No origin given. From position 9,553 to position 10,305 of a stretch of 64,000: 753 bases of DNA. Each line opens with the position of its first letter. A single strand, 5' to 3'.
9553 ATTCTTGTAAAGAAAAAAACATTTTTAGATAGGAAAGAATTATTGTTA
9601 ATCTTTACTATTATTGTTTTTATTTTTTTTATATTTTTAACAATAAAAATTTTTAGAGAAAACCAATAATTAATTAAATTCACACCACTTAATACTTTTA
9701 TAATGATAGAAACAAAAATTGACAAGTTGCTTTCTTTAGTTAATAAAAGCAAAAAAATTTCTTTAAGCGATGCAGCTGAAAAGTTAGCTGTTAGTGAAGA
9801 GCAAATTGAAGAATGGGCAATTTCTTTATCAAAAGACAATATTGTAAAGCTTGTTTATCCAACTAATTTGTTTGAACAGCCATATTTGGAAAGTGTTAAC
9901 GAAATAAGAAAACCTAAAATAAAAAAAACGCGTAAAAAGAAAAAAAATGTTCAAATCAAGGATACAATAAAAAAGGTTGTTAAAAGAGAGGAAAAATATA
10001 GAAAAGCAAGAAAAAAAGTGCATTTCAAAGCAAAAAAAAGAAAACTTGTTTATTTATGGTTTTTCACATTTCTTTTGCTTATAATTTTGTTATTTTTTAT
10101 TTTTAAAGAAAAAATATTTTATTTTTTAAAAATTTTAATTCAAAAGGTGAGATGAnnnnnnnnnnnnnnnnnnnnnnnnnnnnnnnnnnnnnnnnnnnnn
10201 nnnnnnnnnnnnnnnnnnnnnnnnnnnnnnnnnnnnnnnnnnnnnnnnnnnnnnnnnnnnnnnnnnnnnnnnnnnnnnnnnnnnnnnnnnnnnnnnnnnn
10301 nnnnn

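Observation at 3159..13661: Archaeal type IV pilus locus with six pilin-like genes, split TadB/TadC-like platform and a membrane-tethered wHTH protein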

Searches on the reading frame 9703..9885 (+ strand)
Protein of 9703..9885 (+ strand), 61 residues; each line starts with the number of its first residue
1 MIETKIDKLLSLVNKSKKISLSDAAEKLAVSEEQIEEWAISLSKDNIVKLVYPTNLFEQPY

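Call 26: find_homologous_proteins(query=A1, max_evalue=0.001)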
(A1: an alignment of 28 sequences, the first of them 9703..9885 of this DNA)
Query A1 (28 sequences): 410 candidates shared short words with the query, none scored E <= 0.001.

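Call 27: search_solved_structures(query=A1, max_evalue=10, show_alignments=2)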
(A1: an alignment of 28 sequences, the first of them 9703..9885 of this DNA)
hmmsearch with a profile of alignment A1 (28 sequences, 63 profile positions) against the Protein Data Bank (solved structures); distinct sequences matched with E-value up to 10: 146 (the best 60 are shown).
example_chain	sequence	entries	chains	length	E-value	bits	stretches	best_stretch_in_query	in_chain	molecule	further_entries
1i1g_A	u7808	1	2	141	3.3e-07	33.2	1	10-50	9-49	TRANSCRIPTIONAL REGULATOR LRPA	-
8q90_A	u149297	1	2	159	1.5e-05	27.9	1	9-50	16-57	AsnC family transcriptional regulator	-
7fby_A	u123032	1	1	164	5.4e-05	26.1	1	9-49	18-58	Transcriptional regulatory protein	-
9w4v_A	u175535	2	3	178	6.5e-05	25.9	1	9-49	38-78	Uncharacterized HTH-type transcriptional regulator PH0140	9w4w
2cyy_A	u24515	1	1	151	8.7e-05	25.5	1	9-50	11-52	Putative HTH-type transcriptional regulator PH1519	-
6zj3_Sa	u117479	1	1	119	0.00011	25.2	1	8-50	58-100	Ribosomal protein eS25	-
1ri7_A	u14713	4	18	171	0.00011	25.1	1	9-50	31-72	Putative transcriptional regulator | Putative HTH-type transcriptional regulator PH1519 | Uncharacterized HTH-type transcriptional regulator PH1519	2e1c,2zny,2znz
9ygm_Sa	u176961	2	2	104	0.0018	21.3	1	7-50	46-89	40S ribosomal protein eS25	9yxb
2p4w_A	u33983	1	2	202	0.0023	20.9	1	22-50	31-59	Transcriptional regulatory protein arsR family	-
7r81_a2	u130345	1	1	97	0.0028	20.7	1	7-51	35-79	40S ribosomal protein S25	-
2quf_A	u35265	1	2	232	0.0031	20.5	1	10-38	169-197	Transcription Factor PF0095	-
2qlz_A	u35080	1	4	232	0.0037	20.3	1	10-38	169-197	Transcription Factor PF0095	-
2efq_A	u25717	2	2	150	0.005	19.8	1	9-54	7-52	150aa long hypothetical transcriptional regulator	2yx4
7olc_SZ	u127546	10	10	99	0.007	19.4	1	8-50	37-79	40S ribosomal protein S25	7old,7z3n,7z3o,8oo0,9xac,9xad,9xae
5j6x_A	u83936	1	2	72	0.0071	19.3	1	9-49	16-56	Z-DNA binding protein kinase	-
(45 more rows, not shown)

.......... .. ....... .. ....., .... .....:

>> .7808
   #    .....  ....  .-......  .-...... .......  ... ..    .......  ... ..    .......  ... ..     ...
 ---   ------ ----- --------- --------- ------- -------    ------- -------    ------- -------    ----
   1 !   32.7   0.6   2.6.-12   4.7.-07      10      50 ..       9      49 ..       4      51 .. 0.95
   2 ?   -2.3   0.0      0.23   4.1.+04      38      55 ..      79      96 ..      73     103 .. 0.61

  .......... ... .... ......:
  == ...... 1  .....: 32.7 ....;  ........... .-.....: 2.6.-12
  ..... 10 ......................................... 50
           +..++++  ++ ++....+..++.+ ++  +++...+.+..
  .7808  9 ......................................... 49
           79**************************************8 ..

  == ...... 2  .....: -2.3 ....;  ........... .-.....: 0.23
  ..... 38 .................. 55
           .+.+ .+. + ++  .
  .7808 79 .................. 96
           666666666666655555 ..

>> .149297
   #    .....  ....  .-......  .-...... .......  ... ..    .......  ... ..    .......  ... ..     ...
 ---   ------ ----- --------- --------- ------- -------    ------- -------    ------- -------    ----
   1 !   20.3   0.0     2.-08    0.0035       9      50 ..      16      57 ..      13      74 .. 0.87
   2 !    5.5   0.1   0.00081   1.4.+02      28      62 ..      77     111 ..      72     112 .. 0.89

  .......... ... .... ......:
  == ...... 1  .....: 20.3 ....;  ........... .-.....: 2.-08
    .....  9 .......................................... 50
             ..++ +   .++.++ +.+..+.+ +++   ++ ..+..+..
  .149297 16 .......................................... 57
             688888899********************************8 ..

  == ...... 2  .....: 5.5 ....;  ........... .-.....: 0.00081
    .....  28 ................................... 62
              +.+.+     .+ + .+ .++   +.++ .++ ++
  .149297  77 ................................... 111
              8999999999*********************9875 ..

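Call 69: search_protein_families(library=pfam, alignment_id=A1, max_evalue=0.01)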
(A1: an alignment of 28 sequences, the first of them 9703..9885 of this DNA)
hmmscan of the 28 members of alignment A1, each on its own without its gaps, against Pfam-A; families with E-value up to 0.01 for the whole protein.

A. member 1, window:9703-9885:+ (61 aa): 2 families
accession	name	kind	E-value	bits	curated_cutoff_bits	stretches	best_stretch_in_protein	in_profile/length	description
PF01399.33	PCI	-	0.00042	20.9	22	1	9-48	30-69/84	PCI domain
PF08220.18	HTH_DeoR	-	0.0025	18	21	1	6-33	2-29/57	DeoR-like helix-turn-helix domain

B. families by the number of members that match (of 28 scanned): 33 families (the first 25 are shown)
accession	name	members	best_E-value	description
PF13412.12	HTH_24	8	1.8e-05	Winged helix-turn-helix DNA-binding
PF01978.25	TrmB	7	0.00023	Sugar-specific transcriptional regulator TrmB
PF01047.28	MarR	6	2.6e-06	MarR family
PF25212.1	HVO_A0114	5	0.0003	HVO_A0114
PF08279.18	HTH_11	4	9.3e-05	HTH domain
PF02002.24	TFIIE_alpha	4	0.00015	TFIIE alpha subunit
PF19187.6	HTH_PafC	4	0.00079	PafC helix-turn-helix domain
PF08220.18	HTH_DeoR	3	0.00023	DeoR-like helix-turn-helix domain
PF09012.17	FeoC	3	0.002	FeoC like transcriptional regulator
PF21320.3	HTH_65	3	0.0021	Rv2258c-like winged HTH domain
PF18552.7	PheRS_DBD1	3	0.0022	PheRS DNA binding domain 1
PF13384.12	HTH_23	2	3.4e-05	Homeodomain-like domain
PF01399.33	PCI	2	0.00011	PCI domain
PF09756.15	DDRGK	2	0.00057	DDRGK domain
PF14394.12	DUF4423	2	0.00077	Domain of unknown function (DUF4423)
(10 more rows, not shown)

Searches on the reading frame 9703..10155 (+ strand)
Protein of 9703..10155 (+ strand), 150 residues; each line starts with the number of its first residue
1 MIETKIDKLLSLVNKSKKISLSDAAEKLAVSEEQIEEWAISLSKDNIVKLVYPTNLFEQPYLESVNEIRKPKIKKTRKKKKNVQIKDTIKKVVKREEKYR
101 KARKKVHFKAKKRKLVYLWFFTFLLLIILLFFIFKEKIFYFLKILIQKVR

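Call 3: search_protein_families(library=pfam, max_evalue=0.1, proteins=[window:9703-10155:+])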
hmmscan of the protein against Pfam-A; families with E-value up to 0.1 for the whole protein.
window:9703-10155:+ (150 aa): 3 families
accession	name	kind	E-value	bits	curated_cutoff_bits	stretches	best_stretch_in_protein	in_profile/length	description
PF01399.33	PCI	-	0.0043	17.7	22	1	9-47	30-68/84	PCI domain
PF05806.17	Noggin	-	0.0063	16.8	24.1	1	71-123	82-132/211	Noggin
PF08220.18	HTH_DeoR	-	0.012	15.8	21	1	6-33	2-29/57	DeoR-like helix-turn-helix domain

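Call 4: search_protein_families(library=ncbifam, max_evalue=0.1, proteins=[window:9703-10155:+])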
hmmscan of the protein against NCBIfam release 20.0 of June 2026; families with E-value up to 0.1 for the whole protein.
window:9703-10155:+ (150 aa): 4 families
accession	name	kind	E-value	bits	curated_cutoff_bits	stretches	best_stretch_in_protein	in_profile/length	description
TIGR01241.2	FtsH_fam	equivalog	0.023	13.5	600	1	19-135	26-129/598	ATP-dependent zinc metalloprotease FtsH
NF045974.1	conju_CD1108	subfamily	0.029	14.2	100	1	69-134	6-72/190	CD1108 family mobile element protein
NF007961.0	PRK10681.1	equivalog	0.053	12.9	244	1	3-36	6-39/252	DNA-binding transcriptional repressor DeoR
NF043039.1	HgcAB_like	equivalog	0.081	12.5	285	0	87-142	130-187/350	HgcAB-like fusion protein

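Call 8: find_homologous_proteins(query=window:9703-10155:+, max_evalue=0.001)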
Query window:9703-10155:+ (150 aa): 3 proteins with E <= 0.001 among 316 candidates.
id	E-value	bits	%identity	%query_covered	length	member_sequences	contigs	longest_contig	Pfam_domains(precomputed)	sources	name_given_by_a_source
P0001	2.3e-82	291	100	100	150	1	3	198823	-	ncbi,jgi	-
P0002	3.4e-81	288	97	100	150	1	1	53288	-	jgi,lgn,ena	-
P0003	1.1e-42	163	83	44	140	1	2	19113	-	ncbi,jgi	-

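Call 9: find_encoding_contigs(protein=P0003, flank=10000, max_places=4)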
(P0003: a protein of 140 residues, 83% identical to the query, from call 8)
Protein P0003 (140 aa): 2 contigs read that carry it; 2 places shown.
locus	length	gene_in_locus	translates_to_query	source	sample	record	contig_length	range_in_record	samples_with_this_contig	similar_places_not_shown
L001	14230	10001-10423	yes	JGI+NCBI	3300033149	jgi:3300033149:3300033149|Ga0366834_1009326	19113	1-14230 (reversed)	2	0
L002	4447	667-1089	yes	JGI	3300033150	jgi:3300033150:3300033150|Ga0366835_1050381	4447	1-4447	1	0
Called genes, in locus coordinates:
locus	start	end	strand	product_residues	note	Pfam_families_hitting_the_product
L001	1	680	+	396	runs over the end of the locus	PF07690:MFS_1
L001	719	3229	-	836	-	PF01411:tRNA-synt_2c, PF07973:tRNA_SAD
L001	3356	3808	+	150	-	-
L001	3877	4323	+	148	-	-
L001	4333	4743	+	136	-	-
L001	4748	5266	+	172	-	-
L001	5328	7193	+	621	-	-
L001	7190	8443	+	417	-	-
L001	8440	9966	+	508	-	-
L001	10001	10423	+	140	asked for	-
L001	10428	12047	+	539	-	PF00437:T2SSE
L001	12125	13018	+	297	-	PF00482:T2SSF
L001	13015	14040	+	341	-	PF00482:T2SSF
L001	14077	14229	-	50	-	?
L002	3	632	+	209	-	?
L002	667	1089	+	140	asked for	-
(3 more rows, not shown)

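Call 10: find_encoding_contigs(protein=P0001, flank=2000, max_places=3)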
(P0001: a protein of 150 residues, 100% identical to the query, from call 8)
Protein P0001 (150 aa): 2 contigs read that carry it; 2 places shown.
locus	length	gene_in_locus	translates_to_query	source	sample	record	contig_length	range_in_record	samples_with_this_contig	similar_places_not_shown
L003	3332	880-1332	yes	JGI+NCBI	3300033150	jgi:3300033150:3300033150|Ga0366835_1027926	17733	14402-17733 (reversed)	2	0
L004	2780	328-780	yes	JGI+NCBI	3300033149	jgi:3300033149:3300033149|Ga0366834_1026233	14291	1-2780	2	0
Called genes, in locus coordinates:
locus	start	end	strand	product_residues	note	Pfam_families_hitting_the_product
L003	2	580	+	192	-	?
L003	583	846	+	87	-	-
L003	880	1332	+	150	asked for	-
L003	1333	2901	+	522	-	PF00437:T2SSE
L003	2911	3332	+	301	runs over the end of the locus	PF00482:T2SSF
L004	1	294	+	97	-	?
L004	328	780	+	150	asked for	-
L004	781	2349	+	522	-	PF00437:T2SSE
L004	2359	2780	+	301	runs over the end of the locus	PF00482:T2SSF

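Call 61: predict_structure(alignment_id=A3)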
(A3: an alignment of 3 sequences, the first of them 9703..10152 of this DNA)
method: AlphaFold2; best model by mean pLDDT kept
length: 150 residues; sequences in the alignment: 3
mean_pLDDT: 69.2   pTM: 0.27
mean pLDDT of the five models: 69.2, 65.7, 64.9, 64.3, 60.4
residues with pLDDT >= 90: 16; 70-90: 52; 50-70: 54; < 50: 28
segments of 3 or more residues with pLDDT < 50: 46-71
pLDDT, mean of each block of 10 residues (from residue 1): 62 62 67 64 51 42 46 53 74 85 84 90 94 85 80
secondary structure, 60 per line:
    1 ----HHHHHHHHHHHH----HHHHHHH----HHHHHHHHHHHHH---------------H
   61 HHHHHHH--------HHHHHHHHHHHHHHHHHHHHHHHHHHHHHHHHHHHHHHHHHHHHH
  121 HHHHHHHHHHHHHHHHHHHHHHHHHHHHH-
elements in order: H5-16 H21-27 H32-44 H60-67 H76-149
